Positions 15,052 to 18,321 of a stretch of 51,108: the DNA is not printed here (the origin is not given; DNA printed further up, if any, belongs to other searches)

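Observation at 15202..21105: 1967-aa UvrA with four intact ABC modules, basic linker and tails, and complementary changes in the first zinc module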

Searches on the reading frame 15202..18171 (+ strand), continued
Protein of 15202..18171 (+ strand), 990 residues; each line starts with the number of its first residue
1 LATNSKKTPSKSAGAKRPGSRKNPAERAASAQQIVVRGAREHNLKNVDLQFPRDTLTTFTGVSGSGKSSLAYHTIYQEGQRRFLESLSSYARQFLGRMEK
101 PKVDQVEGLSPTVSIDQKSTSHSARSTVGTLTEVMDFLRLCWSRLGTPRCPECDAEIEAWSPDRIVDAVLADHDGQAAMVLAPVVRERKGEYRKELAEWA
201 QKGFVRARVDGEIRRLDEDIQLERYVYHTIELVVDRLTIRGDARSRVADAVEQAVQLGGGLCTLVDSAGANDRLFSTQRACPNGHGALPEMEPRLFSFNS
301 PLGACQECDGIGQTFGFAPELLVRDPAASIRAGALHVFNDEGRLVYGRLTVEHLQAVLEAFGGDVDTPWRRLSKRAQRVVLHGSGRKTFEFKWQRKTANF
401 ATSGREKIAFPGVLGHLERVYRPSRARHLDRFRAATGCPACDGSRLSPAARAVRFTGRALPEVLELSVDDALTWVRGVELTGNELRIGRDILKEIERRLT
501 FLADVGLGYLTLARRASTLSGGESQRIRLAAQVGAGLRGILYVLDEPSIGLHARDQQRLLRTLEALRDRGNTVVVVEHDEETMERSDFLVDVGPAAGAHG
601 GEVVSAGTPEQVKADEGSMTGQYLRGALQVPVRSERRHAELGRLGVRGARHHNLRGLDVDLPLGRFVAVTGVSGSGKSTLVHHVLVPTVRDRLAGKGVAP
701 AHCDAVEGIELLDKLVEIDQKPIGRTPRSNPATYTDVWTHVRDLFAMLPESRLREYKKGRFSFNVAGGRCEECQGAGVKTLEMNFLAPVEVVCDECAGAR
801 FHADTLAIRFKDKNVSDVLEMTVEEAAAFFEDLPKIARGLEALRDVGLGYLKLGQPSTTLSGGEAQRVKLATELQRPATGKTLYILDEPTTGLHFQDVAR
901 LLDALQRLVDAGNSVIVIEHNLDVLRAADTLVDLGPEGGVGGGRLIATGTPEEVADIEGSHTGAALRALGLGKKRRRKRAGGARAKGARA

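Call 49: list_cluster_members(proteins=[P0121, P0123, P0124, P0128, P0133, P0138, P0139, P0164, P0181, P0267])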
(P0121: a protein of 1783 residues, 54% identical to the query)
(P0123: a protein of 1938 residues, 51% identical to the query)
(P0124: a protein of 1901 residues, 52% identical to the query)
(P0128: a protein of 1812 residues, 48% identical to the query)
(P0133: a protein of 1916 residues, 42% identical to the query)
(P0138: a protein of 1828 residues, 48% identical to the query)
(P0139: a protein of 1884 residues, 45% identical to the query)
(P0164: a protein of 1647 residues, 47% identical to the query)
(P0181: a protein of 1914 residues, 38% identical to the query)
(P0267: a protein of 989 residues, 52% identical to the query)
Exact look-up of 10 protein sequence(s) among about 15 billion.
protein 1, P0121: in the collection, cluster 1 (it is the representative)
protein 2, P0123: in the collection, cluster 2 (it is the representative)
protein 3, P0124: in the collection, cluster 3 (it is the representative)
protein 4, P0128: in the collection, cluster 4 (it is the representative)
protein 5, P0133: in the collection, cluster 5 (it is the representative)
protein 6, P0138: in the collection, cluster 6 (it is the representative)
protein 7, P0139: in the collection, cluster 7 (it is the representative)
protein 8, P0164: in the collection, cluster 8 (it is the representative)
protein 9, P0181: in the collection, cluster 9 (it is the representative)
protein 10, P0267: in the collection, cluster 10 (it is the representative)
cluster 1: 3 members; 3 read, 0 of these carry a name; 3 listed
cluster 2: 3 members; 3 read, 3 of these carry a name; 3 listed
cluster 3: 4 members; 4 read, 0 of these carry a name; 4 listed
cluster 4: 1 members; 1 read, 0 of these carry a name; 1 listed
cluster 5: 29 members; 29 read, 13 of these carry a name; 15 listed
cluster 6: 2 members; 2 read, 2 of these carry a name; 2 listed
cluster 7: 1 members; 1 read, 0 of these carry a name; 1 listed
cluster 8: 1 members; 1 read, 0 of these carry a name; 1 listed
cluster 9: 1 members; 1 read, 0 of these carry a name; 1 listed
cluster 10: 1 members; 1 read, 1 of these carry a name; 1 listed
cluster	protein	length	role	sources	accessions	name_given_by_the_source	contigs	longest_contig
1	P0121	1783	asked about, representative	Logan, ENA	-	-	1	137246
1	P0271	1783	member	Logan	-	-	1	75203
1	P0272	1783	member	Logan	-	-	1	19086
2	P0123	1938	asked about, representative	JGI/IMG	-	excinuclease ABC subunit A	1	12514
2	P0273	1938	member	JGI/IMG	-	excinuclease ABC subunit A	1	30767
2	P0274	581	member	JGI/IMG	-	excinuclease ABC subunit A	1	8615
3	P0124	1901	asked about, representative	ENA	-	-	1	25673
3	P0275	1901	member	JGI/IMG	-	-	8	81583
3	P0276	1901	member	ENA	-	-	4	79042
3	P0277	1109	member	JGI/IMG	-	-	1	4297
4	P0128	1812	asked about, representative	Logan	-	-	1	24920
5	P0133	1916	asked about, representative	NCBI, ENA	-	-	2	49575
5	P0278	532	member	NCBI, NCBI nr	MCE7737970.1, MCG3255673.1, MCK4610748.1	MAG: ATP-binding cassette domain-containing protein, partial [Candidatus ... | ATP-binding cassette domain-containing protein [Candidatus Heimdallarchaeota archaeon]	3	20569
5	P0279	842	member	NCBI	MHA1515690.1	MAG: excinuclease ABC subunit UvrA, partial [Candidatus Heimdallarchaeaceae archaeon]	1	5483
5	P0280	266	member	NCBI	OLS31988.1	MAG: hypothetical protein HeimAB125_13550, partial [Candidatus Heimdallarchaeota archaeon ...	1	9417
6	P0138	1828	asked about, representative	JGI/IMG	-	excinuclease ABC subunit A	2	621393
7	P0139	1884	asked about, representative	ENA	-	-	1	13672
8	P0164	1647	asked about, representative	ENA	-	-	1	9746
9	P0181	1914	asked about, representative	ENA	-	-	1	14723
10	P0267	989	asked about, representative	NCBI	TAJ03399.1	MAG: excinuclease ABC subunit UvrA, partial [Planctomycetota bacterium]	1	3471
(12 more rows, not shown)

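Call 66: search_protein_families(library=padloc, proteins=[window:15202-18171:+], max_evalue=0.001)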
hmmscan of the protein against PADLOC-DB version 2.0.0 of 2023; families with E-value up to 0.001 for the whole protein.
window:15202-18171:+ (990 aa): 12 families
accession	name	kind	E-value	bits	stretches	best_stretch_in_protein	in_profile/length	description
PDLC04135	mad3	-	3e-94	314.6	3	647-967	6-369/374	mads_3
PDLC04140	mad8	-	2e-37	127.4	3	650-926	13-238/314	mads_8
PDLC03878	NsnB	-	2.4e-09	35.4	0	532-585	230-283/345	-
PDLC04242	PDC-M01A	-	8.4e-08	28.9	1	859-927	403-472/566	-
PDLC02914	ATPase-Toprim_I-B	-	4.6e-07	27.4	0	538-578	204-243/443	-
PDLC04175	HEC-01A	-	1.1e-05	22.6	0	857-917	246-304/363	-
PDLC02980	AriA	-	4e-05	21.7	0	861-917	239-295/304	-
PDLC04164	AriA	-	4.9e-05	21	0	518-572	171-226/253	-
PDLC04244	PDC-M01A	-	8.6e-05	19.5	0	855-918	321-384/482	-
PDLC04033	PD-T4-4_A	-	0.00023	18.5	0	539-578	326-365/460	-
PDLC02979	AriA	-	0.00025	19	0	539-572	328-361/373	-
PDLC04664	PDC-M47A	-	0.00097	16.2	0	875-934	316-375/461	-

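Call 68: search_protein_families(library=ncbifam, proteins=[P0121, P0137, P0140, P0147, P0128], max_evalue=1e-100)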
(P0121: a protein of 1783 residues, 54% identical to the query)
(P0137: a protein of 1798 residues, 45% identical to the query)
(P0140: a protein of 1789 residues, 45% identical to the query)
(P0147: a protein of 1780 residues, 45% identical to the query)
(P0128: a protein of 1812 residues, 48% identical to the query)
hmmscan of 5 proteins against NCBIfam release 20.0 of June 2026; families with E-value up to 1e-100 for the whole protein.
P0121 (1783 aa): 3 families
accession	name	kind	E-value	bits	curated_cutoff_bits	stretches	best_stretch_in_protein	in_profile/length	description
NF001503.0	PRK00349.1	equivalog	0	2393.6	1147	2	4-933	4-941/943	excinuclease ABC subunit UvrA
TIGR00630.1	uvra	equivalog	0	2326.4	729.8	2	6-917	2-923/924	excinuclease ABC subunit UvrA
NF001885.0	PRK00635.1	equivalog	0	1270.3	3054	2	5-1190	5-1167/1809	excinuclease ABC subunit A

P0137 (1798 aa): 3 families
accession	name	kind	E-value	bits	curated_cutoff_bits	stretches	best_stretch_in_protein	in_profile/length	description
NF001503.0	PRK00349.1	equivalog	0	2147.1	1147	2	2-946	3-942/943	excinuclease ABC subunit UvrA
TIGR00630.1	uvra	equivalog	0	2071.1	729.8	2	5-929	2-923/924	excinuclease ABC subunit UvrA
NF001885.0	PRK00635.1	equivalog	0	1213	3054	2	8-1121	9-1094/1809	excinuclease ABC subunit A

P0140 (1789 aa): 3 families
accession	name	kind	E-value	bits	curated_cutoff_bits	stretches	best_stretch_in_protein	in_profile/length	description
NF001503.0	PRK00349.1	equivalog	0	2094.9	1147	2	6-940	3-942/943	excinuclease ABC subunit UvrA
TIGR00630.1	uvra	equivalog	0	2040.9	729.8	2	9-923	2-923/924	excinuclease ABC subunit UvrA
NF001885.0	PRK00635.1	equivalog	0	1297.4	3054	2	8-1115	5-1095/1809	excinuclease ABC subunit A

P0147 (1780 aa): 3 families
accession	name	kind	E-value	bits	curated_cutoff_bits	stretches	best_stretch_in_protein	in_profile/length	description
NF001503.0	PRK00349.1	equivalog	0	1896.1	1147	2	7-954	4-942/943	excinuclease ABC subunit UvrA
TIGR00630.1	uvra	equivalog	0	1863.6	729.8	2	9-938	2-924/924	excinuclease ABC subunit UvrA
NF001885.0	PRK00635.1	equivalog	0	1125.9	3054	2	10-999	7-967/1809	excinuclease ABC subunit A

P0128 (1812 aa): 3 families
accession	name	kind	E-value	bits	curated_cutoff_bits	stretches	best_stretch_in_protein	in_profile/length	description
NF001503.0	PRK00349.1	equivalog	0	2405.6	1147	2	1-939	2-942/943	excinuclease ABC subunit UvrA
TIGR00630.1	uvra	equivalog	0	2320.2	729.8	2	4-922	1-923/924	excinuclease ABC subunit UvrA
NF001885.0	PRK00635.1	equivalog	0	1341.1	3054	2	13-1206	14-1169/1809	excinuclease ABC subunit A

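Call 80: list_cluster_members(proteins=[P0122, P0125, P0126, P0127, P0129, P0130, P0131, P0134, P0135, P0141])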
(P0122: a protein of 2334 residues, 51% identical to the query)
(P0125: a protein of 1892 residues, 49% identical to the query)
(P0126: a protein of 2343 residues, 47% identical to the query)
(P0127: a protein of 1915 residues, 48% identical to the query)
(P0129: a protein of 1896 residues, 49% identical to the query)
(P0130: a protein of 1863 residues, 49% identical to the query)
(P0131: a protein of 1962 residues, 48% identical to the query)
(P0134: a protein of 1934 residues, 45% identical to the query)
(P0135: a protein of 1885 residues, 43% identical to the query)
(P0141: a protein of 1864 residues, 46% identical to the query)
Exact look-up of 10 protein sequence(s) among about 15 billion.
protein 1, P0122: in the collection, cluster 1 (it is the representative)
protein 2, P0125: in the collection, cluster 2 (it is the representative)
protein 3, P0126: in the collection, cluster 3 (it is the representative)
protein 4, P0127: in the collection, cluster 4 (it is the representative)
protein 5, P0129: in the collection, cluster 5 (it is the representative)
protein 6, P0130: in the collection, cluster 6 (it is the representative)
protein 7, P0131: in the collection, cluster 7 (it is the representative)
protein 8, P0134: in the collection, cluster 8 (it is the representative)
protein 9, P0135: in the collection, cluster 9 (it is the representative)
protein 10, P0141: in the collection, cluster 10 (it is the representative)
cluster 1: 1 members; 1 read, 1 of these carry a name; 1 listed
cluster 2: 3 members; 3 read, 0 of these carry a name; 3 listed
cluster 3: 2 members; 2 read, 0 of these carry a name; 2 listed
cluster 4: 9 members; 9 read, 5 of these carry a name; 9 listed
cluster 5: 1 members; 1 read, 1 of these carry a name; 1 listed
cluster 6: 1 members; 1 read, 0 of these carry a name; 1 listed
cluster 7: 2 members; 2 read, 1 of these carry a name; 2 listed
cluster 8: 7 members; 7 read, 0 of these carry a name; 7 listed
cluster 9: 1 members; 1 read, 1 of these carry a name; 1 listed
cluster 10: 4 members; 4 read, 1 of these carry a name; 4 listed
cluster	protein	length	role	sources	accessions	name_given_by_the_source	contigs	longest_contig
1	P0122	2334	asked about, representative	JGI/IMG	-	excinuclease ABC subunit A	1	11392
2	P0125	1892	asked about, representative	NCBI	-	-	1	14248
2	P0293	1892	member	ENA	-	-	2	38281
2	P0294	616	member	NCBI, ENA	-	-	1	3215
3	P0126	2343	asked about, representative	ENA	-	-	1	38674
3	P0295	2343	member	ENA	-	-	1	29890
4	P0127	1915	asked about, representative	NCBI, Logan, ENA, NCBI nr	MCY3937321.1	MAG: excinuclease ABC subunit UvrA [Chloroflexi bacterium] | excinuclease ABC subunit UvrA [Chloroflexota bacterium]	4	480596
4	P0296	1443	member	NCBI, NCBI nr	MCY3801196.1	MAG: excinuclease ABC subunit UvrA, partial [Chloroflexi bacterium] | excinuclease ABC subunit UvrA [Chloroflexota bacterium]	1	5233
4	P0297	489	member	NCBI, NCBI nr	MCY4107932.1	MAG: hypothetical protein OXG11_02770, partial [Chloroflexi bacterium] | hypothetical protein [Chloroflexota bacterium]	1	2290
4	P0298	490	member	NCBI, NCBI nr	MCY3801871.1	MAG: hypothetical protein OXG46_09855, partial [Chloroflexi bacterium] | hypothetical protein [Chloroflexota bacterium]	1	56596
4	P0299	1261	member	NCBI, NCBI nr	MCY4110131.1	MAG: excinuclease ABC subunit UvrA, partial [Chloroflexi bacterium] | excinuclease ABC subunit UvrA [Chloroflexota bacterium]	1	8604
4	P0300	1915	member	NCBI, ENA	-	-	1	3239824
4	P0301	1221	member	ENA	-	-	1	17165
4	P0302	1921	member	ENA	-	-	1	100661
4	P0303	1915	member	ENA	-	-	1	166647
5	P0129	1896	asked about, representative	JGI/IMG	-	excinuclease ABC subunit A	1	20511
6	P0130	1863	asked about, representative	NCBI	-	-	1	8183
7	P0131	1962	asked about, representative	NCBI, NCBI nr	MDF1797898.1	MAG: excinuclease ABC subunit UvrA [Planctomycetota bacterium] | excinuclease ABC subunit UvrA [Planctomycetota bacterium]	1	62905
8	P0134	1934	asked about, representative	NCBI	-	-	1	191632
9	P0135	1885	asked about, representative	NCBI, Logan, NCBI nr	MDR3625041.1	MAG: excinuclease ABC subunit UvrA [Chlamydiales bacterium] | excinuclease ABC subunit UvrA [Chlamydiales bacterium]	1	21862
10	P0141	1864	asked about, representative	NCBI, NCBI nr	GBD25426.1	UvrABC system protein A [bacterium HR30]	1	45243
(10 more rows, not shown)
